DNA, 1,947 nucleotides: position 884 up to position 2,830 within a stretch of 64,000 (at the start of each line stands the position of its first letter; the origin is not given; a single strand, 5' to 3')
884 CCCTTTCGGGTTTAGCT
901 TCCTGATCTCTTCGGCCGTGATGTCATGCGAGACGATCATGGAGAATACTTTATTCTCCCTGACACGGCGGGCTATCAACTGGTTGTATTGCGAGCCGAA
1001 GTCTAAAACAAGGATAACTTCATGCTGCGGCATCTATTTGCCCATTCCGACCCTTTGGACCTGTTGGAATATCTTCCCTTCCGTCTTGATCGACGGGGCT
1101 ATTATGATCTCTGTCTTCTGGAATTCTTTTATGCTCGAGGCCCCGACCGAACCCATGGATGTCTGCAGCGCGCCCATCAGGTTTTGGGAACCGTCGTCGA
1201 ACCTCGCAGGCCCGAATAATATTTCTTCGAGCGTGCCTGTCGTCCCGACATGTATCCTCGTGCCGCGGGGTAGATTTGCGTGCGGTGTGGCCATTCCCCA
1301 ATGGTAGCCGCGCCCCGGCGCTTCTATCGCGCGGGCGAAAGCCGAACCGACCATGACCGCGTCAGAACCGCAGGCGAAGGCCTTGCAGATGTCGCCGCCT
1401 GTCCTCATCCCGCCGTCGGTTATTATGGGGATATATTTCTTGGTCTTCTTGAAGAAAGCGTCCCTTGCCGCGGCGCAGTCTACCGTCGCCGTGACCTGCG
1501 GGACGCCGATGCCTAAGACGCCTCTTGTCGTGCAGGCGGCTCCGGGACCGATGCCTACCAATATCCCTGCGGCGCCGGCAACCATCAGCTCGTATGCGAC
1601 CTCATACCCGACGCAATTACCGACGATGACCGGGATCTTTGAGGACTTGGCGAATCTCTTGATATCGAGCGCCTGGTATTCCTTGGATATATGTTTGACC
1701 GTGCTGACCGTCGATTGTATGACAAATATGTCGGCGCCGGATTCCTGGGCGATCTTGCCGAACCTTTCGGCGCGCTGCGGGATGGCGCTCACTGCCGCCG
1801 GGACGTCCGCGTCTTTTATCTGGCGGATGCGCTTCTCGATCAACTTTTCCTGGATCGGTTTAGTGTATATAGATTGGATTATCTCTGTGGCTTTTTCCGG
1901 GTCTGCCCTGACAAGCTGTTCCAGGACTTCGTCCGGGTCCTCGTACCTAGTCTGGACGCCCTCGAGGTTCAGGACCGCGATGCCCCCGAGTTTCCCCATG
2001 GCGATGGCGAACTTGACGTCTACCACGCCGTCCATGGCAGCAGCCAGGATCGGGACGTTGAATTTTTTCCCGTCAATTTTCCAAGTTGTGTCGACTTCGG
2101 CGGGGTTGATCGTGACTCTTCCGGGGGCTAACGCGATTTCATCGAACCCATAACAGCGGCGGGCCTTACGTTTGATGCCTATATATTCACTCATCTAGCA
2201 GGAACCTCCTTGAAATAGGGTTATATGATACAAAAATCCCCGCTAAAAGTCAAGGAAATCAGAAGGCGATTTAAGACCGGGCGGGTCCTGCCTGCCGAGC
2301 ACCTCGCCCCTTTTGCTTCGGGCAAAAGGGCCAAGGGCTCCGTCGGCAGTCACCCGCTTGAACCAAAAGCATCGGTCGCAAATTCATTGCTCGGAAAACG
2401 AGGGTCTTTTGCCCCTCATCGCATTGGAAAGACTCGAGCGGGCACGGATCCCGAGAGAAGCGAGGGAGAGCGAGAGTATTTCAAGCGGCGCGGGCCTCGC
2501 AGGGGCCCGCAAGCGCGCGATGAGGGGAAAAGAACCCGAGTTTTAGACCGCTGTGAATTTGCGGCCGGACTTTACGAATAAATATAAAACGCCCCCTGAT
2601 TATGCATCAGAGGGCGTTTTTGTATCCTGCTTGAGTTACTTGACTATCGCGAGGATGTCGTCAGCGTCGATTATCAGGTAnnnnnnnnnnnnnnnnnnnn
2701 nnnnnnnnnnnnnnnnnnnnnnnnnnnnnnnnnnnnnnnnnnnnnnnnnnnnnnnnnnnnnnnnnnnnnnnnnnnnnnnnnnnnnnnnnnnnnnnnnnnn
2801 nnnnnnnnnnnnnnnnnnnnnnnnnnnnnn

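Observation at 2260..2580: Unclassified ~320-nt GC-rich, highly self-complementary intergenic element between the groES terminator and the IMPDH promoter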

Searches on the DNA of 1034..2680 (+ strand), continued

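Call 110: search_with_rna_model(model_id=R2, sources=[L002, L003, L004, L005, L006, L007, L008, L009, L010, L081, L082], filters=off, max_evalue=5)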
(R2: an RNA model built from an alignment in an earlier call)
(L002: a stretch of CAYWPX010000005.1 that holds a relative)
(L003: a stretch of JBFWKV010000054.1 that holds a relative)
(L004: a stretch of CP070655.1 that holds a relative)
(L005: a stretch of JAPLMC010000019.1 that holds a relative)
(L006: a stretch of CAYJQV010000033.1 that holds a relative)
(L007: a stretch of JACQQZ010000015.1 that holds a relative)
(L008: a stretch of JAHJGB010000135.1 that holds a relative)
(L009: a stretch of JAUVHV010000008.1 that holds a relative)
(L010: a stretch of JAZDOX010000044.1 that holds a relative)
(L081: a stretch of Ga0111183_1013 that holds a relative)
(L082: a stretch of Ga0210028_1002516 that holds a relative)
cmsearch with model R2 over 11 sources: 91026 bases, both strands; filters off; matches with E-value up to 5: 9.
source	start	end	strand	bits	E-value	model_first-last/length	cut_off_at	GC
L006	7865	7951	+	17.8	0.029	1-90/90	no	0.72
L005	4763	4846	+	11.6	1.2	1-90/90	no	0.48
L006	673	766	-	11.3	1.4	1-90/90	no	0.69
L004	1654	1723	+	11.2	1.5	1-90/90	no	0.26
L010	6801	6894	-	10.8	2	1-90/90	no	0.47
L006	6664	6704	+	10.6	2.2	1-90/90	no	0.68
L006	4770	4843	+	10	3.1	1-90/90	no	0.69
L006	282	345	+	9.9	3.4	1-90/90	no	0.64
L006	1855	1921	+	9.8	3.7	1-90/90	no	0.52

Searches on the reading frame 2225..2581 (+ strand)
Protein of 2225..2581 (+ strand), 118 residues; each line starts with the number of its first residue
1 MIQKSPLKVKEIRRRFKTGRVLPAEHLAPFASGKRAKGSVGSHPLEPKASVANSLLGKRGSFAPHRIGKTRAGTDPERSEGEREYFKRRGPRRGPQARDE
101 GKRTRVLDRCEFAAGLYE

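Call 19: find_encoding_contigs(protein=window:2225-2581:+, flank=3000, max_places=10)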
Protein window:2225-2581:+ (118 aa): no gene with exactly this product is on record in the collection.

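Call 21: find_homologous_proteins(query=window:2225-2581:+, max_evalue=0.01)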
Query window:2225-2581:+ (118 aa): 2 proteins with E <= 0.01 among 12 candidates.
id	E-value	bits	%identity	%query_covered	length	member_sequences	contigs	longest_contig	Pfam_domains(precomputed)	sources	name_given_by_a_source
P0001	4.3e-22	97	70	57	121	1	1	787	-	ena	-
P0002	1.3e-6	47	53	31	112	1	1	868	-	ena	-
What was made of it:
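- Two database proteins, P0001 and P0002, match it (call 21).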

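Call 22: find_encoding_contigs(protein=P0001, flank=5000)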
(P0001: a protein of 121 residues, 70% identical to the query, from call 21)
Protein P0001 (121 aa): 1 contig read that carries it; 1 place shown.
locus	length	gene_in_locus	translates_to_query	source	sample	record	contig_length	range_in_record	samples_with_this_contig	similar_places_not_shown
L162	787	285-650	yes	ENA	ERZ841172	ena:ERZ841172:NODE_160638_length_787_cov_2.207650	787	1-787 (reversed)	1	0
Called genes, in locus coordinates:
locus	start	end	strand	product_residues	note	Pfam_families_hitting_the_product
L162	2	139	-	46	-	?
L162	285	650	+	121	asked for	-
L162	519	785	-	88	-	?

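Call 23: find_encoding_contigs(protein=P0002, flank=5000)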
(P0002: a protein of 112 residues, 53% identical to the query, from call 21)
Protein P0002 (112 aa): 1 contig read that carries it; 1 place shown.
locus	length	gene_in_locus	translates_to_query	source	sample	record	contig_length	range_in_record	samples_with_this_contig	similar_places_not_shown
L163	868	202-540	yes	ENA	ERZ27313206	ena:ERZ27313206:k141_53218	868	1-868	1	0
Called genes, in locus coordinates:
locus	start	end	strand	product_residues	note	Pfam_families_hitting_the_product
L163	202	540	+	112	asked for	-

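Call 96: search_protein_families(library=pfam, proteins=[window:2225-2581:+], max_evalue=0.01)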
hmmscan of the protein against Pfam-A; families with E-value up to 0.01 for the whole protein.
window:2225-2581:+ (118 aa): 0 families

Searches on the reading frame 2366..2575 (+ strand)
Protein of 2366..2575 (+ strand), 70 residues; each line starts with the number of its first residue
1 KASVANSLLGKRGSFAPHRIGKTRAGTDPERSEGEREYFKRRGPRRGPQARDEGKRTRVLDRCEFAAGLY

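Call 50: search_protein_representatives(alignment_id=A3)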
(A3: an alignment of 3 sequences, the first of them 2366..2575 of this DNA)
Query: 3 sequences, 94 profile positions. Proteins with E-value up to 0.001 (for the whole library): 2; up to 1e-10: 2; up to 1e-30: 1. The best 2 are listed.
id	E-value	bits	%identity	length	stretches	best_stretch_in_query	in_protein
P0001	7.1e-48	176.7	-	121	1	1-94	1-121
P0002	3.5e-27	110.4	-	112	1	17-93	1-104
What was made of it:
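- On Protein-coding gene: The only two database matches are translations of the same element (calls 21, 50).
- An exhaustive HMMER search of 1.84 billion representative proteins found only those two (call 50).
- Tried and rejected: It returned only P0001 and P0002 (call 50).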
